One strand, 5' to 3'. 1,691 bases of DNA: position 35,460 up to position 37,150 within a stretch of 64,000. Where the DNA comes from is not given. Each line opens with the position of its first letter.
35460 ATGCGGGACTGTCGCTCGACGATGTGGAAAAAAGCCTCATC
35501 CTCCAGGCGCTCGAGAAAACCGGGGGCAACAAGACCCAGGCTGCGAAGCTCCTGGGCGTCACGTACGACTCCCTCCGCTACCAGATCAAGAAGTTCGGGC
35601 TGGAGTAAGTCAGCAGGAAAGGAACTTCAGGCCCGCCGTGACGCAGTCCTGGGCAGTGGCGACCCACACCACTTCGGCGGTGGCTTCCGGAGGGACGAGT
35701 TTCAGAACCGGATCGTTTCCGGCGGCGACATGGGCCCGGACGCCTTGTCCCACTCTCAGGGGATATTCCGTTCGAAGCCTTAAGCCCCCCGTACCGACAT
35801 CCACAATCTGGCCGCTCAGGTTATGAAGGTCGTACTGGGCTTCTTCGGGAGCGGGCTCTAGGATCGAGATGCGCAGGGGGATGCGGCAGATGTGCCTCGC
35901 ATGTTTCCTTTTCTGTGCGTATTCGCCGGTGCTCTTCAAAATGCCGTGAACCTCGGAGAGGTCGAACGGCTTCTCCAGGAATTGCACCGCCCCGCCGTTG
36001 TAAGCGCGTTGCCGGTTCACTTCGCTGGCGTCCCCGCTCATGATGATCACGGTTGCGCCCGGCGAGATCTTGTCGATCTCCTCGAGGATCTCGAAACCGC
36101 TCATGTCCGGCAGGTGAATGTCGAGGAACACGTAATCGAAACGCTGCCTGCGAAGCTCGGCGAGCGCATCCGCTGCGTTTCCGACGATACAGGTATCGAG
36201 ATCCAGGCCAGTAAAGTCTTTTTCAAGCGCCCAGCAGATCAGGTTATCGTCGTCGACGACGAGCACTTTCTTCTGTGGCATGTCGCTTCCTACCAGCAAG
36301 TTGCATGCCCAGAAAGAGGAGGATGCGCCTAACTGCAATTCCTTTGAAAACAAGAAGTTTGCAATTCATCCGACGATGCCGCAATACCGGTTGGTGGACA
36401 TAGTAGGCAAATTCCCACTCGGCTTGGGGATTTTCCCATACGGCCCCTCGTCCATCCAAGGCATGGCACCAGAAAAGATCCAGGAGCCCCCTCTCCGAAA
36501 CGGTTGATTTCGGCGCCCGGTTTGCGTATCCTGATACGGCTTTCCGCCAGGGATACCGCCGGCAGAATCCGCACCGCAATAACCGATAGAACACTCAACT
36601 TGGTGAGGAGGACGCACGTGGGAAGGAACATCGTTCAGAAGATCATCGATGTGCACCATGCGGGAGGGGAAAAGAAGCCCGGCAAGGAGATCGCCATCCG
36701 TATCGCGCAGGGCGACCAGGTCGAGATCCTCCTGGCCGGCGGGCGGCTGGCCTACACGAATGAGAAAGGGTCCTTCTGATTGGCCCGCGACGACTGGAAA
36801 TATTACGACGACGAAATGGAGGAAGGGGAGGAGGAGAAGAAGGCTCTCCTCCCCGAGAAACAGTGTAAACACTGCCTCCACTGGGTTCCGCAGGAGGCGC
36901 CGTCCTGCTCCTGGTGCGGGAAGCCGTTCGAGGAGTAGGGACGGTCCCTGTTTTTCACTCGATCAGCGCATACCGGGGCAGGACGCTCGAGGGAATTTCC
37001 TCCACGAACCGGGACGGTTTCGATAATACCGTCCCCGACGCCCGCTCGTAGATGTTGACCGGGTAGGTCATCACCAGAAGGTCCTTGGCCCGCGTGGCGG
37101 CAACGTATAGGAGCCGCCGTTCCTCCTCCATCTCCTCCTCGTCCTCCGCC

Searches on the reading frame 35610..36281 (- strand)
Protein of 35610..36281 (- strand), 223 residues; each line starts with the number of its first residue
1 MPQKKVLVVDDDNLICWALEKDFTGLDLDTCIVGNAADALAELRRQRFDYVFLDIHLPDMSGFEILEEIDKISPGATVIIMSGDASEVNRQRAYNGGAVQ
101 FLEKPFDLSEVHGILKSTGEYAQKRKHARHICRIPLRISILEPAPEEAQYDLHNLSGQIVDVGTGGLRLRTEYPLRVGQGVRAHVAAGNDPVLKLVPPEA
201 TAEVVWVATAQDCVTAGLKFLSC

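Call 10: search_protein_families(library=pfam, proteins=[window:35610-36281:-])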
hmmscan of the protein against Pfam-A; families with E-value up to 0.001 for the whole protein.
window:35610-36281:- (223 aa): 2 families
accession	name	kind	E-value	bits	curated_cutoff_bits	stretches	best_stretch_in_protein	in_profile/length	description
PF00072.30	Response_reg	-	1.7e-23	83.3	30.2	1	6-114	1-109/111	Response regulator receiver domain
PF07238.19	PilZ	-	6.3e-07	30.1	22.5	1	123-221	1-86/102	PilZ domain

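Call 16: find_encoding_contigs(protein=window:35610-36281:-, flank=10000, max_places=10)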
Protein window:35610-36281:- (223 aa): 21 contigs read that carry it; 10 places shown.
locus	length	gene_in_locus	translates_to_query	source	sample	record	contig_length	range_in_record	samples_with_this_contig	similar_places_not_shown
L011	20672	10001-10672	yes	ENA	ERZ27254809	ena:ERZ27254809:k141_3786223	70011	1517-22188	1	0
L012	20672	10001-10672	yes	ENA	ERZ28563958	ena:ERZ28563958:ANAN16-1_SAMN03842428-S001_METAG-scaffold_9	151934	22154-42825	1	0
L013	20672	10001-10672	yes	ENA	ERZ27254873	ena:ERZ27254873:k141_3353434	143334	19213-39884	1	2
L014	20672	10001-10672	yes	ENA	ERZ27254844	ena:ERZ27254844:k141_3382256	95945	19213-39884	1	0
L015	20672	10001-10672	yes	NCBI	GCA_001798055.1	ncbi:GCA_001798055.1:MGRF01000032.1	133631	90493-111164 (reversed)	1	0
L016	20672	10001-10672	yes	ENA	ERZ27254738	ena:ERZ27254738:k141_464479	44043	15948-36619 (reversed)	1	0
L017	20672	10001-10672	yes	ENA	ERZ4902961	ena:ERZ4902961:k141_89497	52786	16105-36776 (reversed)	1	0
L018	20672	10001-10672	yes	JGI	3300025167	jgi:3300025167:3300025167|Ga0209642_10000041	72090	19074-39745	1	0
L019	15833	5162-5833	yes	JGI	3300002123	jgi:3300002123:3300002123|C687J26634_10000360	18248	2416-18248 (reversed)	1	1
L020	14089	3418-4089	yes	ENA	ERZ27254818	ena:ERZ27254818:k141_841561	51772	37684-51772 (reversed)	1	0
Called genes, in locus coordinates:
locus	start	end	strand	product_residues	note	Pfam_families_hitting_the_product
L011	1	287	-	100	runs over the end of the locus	PF01850:PIN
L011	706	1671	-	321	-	PF01336:tRNA_anti-codon, PF01966:HD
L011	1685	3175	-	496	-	PF01266:DAO (faint), PF01494:FAD_binding_3 (faint), PF03486:HI0933_like (faint), PF07992:Pyr_redox_2 (faint), PF13450:NAD_binding_8 (weak), PF21688:FAD-depend_C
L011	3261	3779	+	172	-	PF03168:LEA_2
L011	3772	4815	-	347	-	PF00389:2-Hacid_dh, PF02826:2-Hacid_dh_C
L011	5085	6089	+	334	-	PF00044:Gp_dh_N, PF02800:Gp_dh_C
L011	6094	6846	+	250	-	PF00121:TIM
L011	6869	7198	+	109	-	PF03840:SecG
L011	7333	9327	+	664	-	PF00580:UvrD-helicase, PF13245:AAA_19, PF13604:AAA_30 (faint), PF13361:UvrD_C, PF13538:UvrD_C_2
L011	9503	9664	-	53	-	-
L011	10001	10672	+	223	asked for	PF00072:Response_reg, PF07238:PilZ (weak)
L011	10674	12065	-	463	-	PF00072:Response_reg, PF00158:Sigma54_activat, PF14532:Sigma54_activ_2, PF01078:Mg_chelatase (faint), PF07728:AAA_5 (weak), PF25601:AAA_lid_14, PF02954:HTH_8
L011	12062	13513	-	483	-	PF00672:HAMP, PF00512:HisKA, PF02518:HATPase_c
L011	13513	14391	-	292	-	PF12974:Phosphonate-bd, PF09084:NMT1 (faint)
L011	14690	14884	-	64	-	-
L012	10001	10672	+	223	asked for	PF00072:Response_reg, PF07238:PilZ (weak)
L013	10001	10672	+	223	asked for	PF00072:Response_reg, PF07238:PilZ (weak)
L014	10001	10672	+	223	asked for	PF00072:Response_reg, PF07238:PilZ (weak)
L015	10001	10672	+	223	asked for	PF00072:Response_reg, PF07238:PilZ (weak)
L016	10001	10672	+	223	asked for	PF00072:Response_reg, PF07238:PilZ (weak)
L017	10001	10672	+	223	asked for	PF00072:Response_reg, PF07238:PilZ (weak)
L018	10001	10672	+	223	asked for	PF00072:Response_reg, PF07238:PilZ (weak)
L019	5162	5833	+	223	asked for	PF00072:Response_reg, PF07238:PilZ (weak)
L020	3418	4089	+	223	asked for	PF00072:Response_reg, PF07238:PilZ (weak)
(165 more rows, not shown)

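Call 51: search_protein_families(library=ncbifam, proteins=[window:35610-36281:-], max_evalue=0.00001)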
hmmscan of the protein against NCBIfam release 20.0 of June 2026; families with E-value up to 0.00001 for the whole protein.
window:35610-36281:- (223 aa): 77 families (the best 25 are shown)
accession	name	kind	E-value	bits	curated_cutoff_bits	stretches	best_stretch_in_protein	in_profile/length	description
TIGR01818.1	ntrC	equivalog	2.7e-22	79.2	558.6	1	6-128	1-123/463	nitrogen regulation protein NR(I)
NF008176.1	PRK10923.1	equivalog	1e-18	67.2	620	1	2-130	2-130/469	nitrogen regulation protein NR(I)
NF053512.1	nitric_RR_NosR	exception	1.2e-16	60.7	400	1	6-129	1-125/422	response regulator c-di-GMP phosphodiesterase, NosR family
NF008469.0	PRK11361.1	equivalog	1.4e-16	60.2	714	1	3-132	4-133/461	acetoacetate metabolism transcriptional regulator AtoC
NF041946.1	LuxO_transreg_Vib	equivalog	1.7e-14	53.5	800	1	23-110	16-103/463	quorum-sensing sigma-54 dependent transcriptional regulator LuxO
NF006900.1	PRK09390.1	equivalog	2.5e-14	53.3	255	1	3-141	4-143/203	response regulator FixJ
NF007689.0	PRK10365.1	equivalog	4.7e-14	52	760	1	5-118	7-120/441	sigma-54-dependent response regulator transcription factor ZraR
NF008296.0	PRK11083.1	equivalog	2.1e-13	50.2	273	1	2-124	2-123/228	two-component system response regulator CreB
TIGR02915.1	PEP_resp_reg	equivalog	9.9e-13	47.7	502.6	1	6-123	1-121/445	PEP-CTERM-box response regulator transcription factor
NF012023.0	PRK15479.1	equivalog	2e-12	47.2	337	1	6-116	4-113/224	transcriptional regulator TctD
NF011695.0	PRK15115.1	equivalog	2.3e-12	46.4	763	1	5-155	8-162/445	two-component system response regulator GlrR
NF045717.1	DVU0259_DivK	exception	1.1e-11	44.9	160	1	3-118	2-115/117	DVU0259 family response regulator domain-containing protein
NF045991.1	RespRegCtrARhodob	equivalog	1.2e-11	44.8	350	1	5-111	2-108/224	response regulator transcription factor CtrA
TIGR02875.1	spore_0_A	equivalog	1.6e-11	43.9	200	1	5-113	4-116/262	sporulation transcription factor Spo0A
NF053854.1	RespRegPhoBBctds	equivalog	4.1e-11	42.7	270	1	6-117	1-113/225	two-component system response regulator PhoB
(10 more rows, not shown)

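Call 75: find_homologous_proteins(query=window:35610-36281:-, max_evalue=1e-30)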
Query window:35610-36281:- (223 aa): 231 proteins with E <= 1e-30 among 1516 candidates; the best 120 are listed.
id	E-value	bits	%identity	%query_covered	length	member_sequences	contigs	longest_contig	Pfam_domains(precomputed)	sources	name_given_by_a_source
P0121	3.9e-137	473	95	100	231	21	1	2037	PF07238.20,PF00072.31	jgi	jgi:CheY-like chemotaxis protein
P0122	1.7e-125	435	88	100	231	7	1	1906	PF07238.20,PF00072.31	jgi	jgi:CheY-like chemotaxis protein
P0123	3.8e-123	427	87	100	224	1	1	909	PF07238.20,PF00072.31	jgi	jgi:YesN/AraC family two-component response regulator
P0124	2.3e-122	425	87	100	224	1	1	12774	PF07238.20,PF00072.31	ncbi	-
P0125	3.2e-121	421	84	100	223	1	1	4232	PF07238.20,PF00072.31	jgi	jgi:CheY-like chemotaxis protein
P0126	2.2e-117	408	82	100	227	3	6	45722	PF07238.20,PF00072.31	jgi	jgi:CheY-like chemotaxis protein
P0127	3.4e-117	408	83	100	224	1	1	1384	PF07238.20,PF00072.31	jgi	jgi:DNA-binding NtrC family response regulator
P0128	3.6e-117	408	83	100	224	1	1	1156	PF07238.20,PF00072.31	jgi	jgi:CheY-like chemotaxis protein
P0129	8.3e-117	407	83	100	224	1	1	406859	PF07238.20,PF00072.31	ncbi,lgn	-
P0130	2.1e-115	402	83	100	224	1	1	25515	PF07238.20,PF00072.31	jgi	jgi:CheY-like chemotaxis protein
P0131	2.3e-113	395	81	100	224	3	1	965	PF07238.20,PF00072.31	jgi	jgi:DNA-binding response OmpR family regulator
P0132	9.3e-112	390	80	100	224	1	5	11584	PF07238.20,PF00072.31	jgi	jgi:DNA-binding NtrC family response regulator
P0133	3.1e-111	388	78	100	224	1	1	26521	PF07238.20,PF00072.31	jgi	jgi:CheY-like chemotaxis protein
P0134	1.1e-109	383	77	100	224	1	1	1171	PF07238.20,PF00072.31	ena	-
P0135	3.9e-109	381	76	100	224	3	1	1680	PF07238.20,PF00072.31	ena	-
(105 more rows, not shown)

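Call 76: find_encoding_contigs(protein=P0124, flank=10000, max_places=1)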
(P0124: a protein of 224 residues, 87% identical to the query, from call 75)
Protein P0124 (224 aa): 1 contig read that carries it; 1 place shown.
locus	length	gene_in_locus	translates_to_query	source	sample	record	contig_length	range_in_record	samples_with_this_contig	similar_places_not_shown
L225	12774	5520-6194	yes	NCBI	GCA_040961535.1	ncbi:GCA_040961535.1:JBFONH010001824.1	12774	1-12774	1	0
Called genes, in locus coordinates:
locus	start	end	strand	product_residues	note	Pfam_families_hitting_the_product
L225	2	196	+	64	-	?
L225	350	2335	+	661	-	PF00580:UvrD-helicase, PF13245:AAA_19, PF13604:AAA_30 (faint), PF13361:UvrD_C, PF13538:UvrD_C_2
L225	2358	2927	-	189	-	PF04028:DUF374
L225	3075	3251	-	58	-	-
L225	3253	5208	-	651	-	PF00330:Aconitase, PF00694:Aconitase_C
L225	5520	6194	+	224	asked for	PF00072:Response_reg, PF07238:PilZ (weak)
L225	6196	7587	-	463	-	PF00072:Response_reg, PF00158:Sigma54_activat, PF01078:Mg_chelatase (weak), PF14532:Sigma54_activ_2, PF07728:AAA_5, PF25601:AAA_lid_14, PF02954:HTH_8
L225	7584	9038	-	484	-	PF00672:HAMP, PF00512:HisKA, PF02518:HATPase_c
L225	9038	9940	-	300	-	PF12974:Phosphonate-bd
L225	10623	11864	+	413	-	-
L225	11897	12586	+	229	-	PF14522:Cytochrome_C7 (faint)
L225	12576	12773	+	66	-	?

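Call 77: find_encoding_contigs(protein=P0129, flank=10000, max_places=1)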
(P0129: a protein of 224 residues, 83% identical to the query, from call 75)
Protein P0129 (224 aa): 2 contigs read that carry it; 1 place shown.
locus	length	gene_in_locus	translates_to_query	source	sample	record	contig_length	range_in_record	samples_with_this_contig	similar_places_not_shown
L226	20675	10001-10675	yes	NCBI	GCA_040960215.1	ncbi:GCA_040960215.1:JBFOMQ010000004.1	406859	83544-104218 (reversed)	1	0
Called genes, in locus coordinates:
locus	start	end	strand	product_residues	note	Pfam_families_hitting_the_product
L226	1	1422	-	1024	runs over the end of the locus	PF00801:PKD (faint), PF06832:BiPBP_C (faint), PF07495:Y_Y_Y (faint), PF18911:PKD_4 (faint), PF19077:Big_13 (faint)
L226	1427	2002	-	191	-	PF05643:GNA1162-like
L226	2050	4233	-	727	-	-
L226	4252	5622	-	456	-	PF10282:Lactonase (faint), PF25174:Beta-prop_THOC3 (weak), PF21783:YNCE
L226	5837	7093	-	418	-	PF14522:Cytochrome_C7 (faint), PF14537:Cytochrom_c3_2 (faint), PF09699:Paired_CXXCH_1 (faint)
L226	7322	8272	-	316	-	PF08450:SGL (faint), PF06739:SBBP (faint)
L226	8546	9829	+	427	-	PF14522:Cytochrome_C7 (faint), PF22113:Mtrc-MtrF_II-IV_dom (faint), PF09699:Paired_CXXCH_1 (faint)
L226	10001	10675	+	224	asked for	PF00072:Response_reg, PF07238:PilZ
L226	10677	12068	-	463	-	PF00072:Response_reg, PF00158:Sigma54_activat, PF14532:Sigma54_activ_2, PF07728:AAA_5 (faint), PF25601:AAA_lid_14, PF02954:HTH_8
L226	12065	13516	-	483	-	PF00672:HAMP, PF00512:HisKA, PF02518:HATPase_c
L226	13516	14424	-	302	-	PF12974:Phosphonate-bd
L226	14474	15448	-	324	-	PF08100:Dimerisation, PF00891:Methyltransf_2, PF13489:Methyltransf_23, PF05175:MTS (weak), PF13847:Methyltransf_31, PF08242:Methyltransf_12, PF13649:Methyltransf_25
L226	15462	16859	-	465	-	PF01406:tRNA-synt_1e, PF09334:tRNA-synt_1g (faint)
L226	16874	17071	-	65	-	PF09537:DUF2383 (weak), PF02915:Rubrerythrin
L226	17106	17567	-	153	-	PF02915:Rubrerythrin (weak)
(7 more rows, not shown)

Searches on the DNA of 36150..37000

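Call 9: search_rna_families(source=window, start=36150, end=37000, threshold=evalue, max_evalue=10)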
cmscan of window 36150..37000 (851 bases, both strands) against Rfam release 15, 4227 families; matches with E-value up to 10: 6.
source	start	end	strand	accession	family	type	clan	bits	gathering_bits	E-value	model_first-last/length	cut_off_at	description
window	36314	36392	+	RF02987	GA-cis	Gene; sRNA;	-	17.5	34.7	0.77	1-88/88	no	GA-cis RNA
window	36820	36868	-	RF00765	mir-337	Gene; miRNA;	-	17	80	1.3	1-93/93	no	mir-337 microRNA precursor family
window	36194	36260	-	RF00321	snoZ247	Gene; snRNA; snoRNA; CD-box;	-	15.1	38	5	1-139/139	no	Small nucleolar RNA Z247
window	36810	36869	+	RF00925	MIR1027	Gene; miRNA;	-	14.8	150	5.7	1-142/142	no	MIR1027 microRNA precursor family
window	36815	36898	-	RF02791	CcsR1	Gene; sRNA;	-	11.8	65.3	8.1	1-83/83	no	Conserved CCUCCUCCC motif stress-induced RNA 1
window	36770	36882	-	RF02042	HOTTIP_3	Gene; lncRNA;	-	7.1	50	3.8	1-353/353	no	HOXA transcript at the distal tip, conserved region 3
